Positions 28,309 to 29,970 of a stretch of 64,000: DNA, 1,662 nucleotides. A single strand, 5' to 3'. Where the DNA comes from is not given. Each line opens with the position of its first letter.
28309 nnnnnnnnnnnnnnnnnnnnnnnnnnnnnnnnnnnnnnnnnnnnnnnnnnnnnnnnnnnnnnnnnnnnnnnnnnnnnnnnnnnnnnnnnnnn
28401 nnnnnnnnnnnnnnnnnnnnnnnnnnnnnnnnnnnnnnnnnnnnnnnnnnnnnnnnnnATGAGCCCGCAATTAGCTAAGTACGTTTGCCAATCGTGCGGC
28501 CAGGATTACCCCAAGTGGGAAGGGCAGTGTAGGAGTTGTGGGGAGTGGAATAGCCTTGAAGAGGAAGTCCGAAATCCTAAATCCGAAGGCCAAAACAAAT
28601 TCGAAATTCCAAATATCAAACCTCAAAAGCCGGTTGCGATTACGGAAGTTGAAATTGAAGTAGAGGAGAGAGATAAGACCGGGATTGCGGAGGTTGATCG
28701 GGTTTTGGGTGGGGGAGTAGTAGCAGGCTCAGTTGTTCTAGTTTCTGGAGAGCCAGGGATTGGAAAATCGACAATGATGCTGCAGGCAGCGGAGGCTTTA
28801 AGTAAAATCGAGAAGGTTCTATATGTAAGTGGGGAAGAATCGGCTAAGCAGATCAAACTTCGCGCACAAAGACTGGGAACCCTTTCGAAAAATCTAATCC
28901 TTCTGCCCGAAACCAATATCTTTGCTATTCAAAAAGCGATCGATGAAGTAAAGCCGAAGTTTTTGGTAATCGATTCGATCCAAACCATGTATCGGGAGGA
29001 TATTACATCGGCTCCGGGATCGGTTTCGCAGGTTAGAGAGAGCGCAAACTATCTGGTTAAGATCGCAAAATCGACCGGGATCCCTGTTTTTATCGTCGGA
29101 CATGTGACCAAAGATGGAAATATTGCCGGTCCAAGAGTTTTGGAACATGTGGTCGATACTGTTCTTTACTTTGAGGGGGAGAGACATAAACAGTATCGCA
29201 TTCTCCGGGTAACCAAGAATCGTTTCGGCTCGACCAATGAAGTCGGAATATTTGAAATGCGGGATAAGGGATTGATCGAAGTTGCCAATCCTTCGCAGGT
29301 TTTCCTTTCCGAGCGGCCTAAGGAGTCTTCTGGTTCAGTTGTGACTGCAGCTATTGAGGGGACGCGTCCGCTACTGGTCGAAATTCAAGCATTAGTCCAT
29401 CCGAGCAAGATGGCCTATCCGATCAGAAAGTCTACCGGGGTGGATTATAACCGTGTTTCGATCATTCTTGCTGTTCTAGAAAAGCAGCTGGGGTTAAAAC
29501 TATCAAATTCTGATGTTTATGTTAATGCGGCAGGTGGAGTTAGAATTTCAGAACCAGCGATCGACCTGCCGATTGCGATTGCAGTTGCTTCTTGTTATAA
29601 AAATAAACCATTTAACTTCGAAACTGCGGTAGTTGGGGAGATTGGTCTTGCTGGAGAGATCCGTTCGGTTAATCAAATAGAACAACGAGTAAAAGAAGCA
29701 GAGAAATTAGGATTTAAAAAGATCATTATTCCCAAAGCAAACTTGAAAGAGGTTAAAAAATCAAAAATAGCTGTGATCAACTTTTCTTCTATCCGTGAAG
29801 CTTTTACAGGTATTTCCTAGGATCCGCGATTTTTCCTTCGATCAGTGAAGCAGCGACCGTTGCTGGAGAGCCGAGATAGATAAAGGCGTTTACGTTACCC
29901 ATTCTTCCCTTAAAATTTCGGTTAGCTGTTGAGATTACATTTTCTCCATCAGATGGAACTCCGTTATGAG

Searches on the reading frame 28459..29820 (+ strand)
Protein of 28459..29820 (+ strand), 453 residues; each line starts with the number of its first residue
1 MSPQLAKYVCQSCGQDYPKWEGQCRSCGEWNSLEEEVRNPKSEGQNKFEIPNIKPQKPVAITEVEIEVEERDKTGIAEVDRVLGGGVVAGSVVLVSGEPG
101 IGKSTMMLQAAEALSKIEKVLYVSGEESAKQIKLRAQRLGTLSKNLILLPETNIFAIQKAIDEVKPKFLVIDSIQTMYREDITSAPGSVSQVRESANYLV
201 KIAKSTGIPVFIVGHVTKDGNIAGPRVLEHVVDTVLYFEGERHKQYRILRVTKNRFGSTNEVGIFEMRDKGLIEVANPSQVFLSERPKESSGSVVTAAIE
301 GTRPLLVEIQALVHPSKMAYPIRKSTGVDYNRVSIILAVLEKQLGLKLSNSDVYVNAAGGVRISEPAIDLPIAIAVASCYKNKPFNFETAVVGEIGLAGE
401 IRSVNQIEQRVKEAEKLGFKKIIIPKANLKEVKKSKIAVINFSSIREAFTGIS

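Call 28: search_protein_families(library=pfam, proteins=[window:28459-29820:+], max_evalue=0.0001)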
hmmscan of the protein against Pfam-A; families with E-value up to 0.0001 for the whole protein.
window:28459-29820:+ (453 aa): 10 families
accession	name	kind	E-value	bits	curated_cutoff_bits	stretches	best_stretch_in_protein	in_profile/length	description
PF06745.19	ATPase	-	2.4e-22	79.9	26.6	2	73-144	2-75/231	KaiC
PF13481.12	AAA_25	-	9.1e-17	61.8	27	1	69-220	12-194/195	AAA domain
PF13541.12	ChlI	-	1.1e-13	51.6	27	1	342-428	35-121/121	Subunit ChlI of Mg-chelatase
PF18073.7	Zn_ribbon_LapB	-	3.9e-09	36.5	25.7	1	8-35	1-28/28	Rubredoxin metal binding domain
PF05362.19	Lon_C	-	6.6e-09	36.1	21.1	1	350-434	93-178/205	Lon protease (S16) C-terminal proteolytic domain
PF03796.21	DnaB_C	-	3.1e-08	33.8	27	1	73-135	3-66/255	DnaB-like helicase C terminal domain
PF13401.12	AAA_22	-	5.3e-06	27.2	27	1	91-215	6-123/130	AAA domain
PF08423.17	Rad51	-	2.5e-05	24.1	22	0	73-107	9-43/244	Rad51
PF13479.12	AAA_24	-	2.9e-05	24.4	27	1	92-179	4-78/195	AAA domain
PF13173.12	AAA_14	-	6.9e-05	23.3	27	0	91-177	3-74/129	AAA domain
